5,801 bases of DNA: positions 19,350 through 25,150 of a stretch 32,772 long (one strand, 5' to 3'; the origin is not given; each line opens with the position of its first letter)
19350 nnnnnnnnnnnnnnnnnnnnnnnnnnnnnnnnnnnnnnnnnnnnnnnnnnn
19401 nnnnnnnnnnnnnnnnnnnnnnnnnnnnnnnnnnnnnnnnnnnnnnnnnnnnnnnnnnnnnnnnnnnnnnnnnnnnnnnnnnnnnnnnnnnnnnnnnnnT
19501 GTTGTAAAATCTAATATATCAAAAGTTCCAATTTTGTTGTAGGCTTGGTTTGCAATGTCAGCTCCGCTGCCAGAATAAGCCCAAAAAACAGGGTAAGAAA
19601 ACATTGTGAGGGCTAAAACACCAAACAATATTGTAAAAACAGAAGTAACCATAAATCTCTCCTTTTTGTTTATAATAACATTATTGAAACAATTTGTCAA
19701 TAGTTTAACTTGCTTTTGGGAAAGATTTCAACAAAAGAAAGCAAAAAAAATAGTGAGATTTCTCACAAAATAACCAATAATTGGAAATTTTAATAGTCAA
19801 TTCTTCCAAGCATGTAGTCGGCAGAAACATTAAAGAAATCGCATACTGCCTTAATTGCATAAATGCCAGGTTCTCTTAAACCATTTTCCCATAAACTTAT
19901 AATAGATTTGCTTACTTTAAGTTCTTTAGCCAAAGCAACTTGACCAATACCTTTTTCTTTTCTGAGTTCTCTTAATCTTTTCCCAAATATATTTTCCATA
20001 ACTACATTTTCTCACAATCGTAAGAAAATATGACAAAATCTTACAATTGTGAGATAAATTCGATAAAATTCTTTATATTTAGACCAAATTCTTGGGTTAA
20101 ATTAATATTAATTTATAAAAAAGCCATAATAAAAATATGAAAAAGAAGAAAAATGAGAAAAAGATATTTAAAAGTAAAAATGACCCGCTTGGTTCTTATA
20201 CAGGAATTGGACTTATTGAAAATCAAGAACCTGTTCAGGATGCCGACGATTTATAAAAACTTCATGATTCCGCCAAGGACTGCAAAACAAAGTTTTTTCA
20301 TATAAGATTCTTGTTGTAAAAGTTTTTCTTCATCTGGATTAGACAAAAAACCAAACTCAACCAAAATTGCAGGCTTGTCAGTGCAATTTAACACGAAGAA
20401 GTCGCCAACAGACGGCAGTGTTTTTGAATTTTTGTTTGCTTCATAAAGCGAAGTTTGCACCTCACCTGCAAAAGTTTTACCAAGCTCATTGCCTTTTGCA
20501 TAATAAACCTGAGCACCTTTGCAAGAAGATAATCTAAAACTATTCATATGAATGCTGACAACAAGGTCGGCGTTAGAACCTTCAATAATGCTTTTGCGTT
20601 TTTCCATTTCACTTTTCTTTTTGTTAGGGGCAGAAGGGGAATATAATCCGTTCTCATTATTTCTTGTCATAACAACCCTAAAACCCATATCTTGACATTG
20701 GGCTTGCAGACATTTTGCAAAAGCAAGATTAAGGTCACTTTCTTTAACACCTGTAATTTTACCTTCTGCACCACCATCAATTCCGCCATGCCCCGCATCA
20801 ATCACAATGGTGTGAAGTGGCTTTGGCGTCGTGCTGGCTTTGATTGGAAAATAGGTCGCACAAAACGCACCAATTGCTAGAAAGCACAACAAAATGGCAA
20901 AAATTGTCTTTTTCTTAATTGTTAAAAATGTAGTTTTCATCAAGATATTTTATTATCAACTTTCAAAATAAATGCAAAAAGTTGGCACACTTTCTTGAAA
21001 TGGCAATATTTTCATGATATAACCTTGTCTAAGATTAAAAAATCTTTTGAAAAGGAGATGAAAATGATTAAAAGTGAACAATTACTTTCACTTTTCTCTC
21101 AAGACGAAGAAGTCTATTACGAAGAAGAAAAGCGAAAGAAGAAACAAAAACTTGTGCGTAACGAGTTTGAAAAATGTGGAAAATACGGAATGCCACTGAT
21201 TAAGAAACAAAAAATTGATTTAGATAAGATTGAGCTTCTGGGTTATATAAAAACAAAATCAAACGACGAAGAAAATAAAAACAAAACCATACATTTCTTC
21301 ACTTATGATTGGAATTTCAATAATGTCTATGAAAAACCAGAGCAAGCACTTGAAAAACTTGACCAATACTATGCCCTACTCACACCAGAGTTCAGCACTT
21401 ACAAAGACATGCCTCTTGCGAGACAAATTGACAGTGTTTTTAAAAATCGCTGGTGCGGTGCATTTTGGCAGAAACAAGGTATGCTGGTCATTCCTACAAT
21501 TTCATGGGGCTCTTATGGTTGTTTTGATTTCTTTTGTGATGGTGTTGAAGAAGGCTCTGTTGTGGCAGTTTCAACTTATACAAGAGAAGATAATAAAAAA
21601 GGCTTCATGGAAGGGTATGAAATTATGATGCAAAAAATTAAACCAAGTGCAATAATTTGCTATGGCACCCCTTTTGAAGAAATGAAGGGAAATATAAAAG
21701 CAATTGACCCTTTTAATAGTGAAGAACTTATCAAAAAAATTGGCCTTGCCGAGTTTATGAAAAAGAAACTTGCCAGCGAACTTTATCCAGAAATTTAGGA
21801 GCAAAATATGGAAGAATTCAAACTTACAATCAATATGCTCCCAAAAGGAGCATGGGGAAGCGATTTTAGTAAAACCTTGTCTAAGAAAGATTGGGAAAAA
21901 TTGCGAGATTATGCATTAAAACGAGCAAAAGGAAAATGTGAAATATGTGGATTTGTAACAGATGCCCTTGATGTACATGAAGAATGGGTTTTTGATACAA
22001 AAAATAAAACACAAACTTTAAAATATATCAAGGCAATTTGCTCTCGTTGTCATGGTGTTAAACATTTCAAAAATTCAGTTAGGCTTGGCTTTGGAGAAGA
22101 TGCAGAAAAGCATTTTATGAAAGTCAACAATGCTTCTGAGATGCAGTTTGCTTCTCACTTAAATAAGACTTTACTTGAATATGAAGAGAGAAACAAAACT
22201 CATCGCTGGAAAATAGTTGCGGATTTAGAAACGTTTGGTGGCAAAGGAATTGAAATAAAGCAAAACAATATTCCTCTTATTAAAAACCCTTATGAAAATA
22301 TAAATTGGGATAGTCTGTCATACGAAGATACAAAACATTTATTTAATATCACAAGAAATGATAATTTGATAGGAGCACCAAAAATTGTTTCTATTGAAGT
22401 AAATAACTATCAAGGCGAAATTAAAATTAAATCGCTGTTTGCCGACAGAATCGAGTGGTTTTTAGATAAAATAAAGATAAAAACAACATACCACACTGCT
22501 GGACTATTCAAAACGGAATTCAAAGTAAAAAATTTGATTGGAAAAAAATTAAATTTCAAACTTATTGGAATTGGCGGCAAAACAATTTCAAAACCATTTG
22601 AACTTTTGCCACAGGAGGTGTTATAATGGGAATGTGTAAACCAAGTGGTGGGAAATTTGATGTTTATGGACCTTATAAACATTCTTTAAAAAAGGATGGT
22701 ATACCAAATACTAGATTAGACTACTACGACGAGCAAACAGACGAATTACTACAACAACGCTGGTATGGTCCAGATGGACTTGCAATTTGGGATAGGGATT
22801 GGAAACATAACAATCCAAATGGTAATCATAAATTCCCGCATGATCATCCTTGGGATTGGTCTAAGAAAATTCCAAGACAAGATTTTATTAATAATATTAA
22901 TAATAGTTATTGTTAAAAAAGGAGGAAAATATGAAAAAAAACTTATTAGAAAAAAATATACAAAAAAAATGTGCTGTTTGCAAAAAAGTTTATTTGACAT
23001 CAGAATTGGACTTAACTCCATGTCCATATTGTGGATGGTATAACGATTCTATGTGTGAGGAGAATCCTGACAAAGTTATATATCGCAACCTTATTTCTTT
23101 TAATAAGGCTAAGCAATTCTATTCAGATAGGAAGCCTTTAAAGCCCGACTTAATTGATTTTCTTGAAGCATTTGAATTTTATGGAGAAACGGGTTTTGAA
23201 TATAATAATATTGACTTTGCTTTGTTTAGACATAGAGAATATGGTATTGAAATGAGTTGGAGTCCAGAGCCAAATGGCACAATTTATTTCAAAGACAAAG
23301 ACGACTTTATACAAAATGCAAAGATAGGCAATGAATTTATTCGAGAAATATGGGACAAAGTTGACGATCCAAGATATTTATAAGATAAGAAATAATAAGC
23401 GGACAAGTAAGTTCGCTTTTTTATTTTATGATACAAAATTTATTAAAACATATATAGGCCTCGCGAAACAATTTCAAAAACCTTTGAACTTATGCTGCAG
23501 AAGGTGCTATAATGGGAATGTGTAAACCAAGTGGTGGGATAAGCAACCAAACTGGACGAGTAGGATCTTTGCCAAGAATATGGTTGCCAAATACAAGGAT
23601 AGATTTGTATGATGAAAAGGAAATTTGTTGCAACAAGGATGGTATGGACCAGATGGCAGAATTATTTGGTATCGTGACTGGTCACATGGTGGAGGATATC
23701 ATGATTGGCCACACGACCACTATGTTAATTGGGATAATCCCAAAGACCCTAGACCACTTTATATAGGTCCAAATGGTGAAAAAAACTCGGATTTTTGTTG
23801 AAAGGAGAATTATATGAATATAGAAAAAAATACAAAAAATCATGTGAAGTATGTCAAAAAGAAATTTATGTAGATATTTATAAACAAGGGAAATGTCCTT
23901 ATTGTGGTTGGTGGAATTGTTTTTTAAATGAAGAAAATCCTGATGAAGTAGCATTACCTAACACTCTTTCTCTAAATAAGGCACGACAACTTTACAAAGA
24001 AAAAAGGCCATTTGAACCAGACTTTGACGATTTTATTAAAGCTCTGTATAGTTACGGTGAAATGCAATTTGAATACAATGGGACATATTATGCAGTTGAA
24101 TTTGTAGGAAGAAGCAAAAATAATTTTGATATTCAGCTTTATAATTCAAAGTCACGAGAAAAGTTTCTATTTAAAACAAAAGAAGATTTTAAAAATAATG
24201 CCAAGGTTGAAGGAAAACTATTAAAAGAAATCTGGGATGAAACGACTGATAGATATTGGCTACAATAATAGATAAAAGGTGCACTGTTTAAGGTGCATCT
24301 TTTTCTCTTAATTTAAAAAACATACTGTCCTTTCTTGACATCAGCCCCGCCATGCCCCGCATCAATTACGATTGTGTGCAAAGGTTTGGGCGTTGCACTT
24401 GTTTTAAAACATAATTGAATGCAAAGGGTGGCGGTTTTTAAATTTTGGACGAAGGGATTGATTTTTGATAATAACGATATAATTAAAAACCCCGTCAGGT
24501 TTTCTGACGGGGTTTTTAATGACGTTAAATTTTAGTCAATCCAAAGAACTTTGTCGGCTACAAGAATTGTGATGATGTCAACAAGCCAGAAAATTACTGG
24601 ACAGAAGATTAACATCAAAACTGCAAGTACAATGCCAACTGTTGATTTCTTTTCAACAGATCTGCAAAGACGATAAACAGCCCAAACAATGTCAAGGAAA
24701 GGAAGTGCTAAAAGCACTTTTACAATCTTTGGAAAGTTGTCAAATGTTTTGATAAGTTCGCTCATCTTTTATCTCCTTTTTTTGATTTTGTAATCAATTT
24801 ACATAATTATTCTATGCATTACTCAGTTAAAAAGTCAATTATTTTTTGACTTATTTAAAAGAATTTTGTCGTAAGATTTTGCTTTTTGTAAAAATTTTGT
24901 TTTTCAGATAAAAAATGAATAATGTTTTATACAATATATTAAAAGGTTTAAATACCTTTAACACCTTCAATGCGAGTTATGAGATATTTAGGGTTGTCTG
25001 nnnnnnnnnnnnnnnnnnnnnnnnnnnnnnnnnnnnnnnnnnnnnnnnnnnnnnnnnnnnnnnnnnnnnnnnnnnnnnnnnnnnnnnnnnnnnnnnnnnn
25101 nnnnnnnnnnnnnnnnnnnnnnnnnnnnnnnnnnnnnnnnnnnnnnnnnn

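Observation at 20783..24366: A block of about 3.5 kb lies between cwlD and a relic of the cwlD 5' end, with no recombinase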

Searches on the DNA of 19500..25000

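Call 84: search_rna_families(source=window, start=19500, end=25000, threshold=evalue, max_evalue=1)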
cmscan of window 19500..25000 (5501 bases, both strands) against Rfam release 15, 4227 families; matches with E-value up to 1: 6.
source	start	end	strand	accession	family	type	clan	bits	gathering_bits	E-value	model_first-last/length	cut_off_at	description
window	24480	24578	-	RF00514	His_leader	Cis-reg; leader;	-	36.2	49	0.0034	1-126/126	no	Histidine operon leader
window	24406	24522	+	RF00514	His_leader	Cis-reg; leader;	-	29.1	49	0.092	1-126/126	no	Histidine operon leader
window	24482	24545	-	RF01470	rli38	Gene; sRNA;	-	27.6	49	0.99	1-150/150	no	Listeria sRNA rli38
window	24478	24583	-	RF01772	rnk_pseudo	Cis-reg; leader;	-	25.4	55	0.4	1-108/108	no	Pseudomonas rnk leader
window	24485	24554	-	RF02701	PsrR1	Gene; sRNA;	-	22.6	42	0.67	1-79/79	no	Photosynthesis regulatory RNA1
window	24468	24524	+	RF02067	STnc310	Gene; sRNA;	-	22.2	40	0.93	1-61/61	no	Salmonella enterica sRNA STnc310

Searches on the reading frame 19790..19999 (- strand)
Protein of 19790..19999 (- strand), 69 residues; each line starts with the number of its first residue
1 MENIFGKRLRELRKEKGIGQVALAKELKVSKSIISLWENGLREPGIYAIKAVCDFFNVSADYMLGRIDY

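Call 10: search_protein_families(library=pfam, proteins=[window:19790-19999:-], max_evalue=0.001)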
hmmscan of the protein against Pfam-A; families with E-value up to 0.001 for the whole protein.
window:19790-19999:- (69 aa): 5 families
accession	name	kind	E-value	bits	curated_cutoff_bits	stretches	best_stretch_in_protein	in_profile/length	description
PF01381.28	HTH_3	-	3.1e-13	50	23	1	9-62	1-54/55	Helix-turn-helix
PF12844.13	HTH_19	-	2.8e-12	46.8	30.2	1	6-64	1-59/64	Helix-turn-helix domain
PF13560.12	HTH_31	-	9.1e-11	42.3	27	1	5-61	2-59/64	Helix-turn-helix domain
PF13443.12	HTH_26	-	0.00011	22.9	22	1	8-59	1-53/63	Cro/C1-type HTH DNA-binding domain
PF02796.21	HTH_7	-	0.00071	20.1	23.8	0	9-32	14-36/45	Helix-turn-helix domain of resolvase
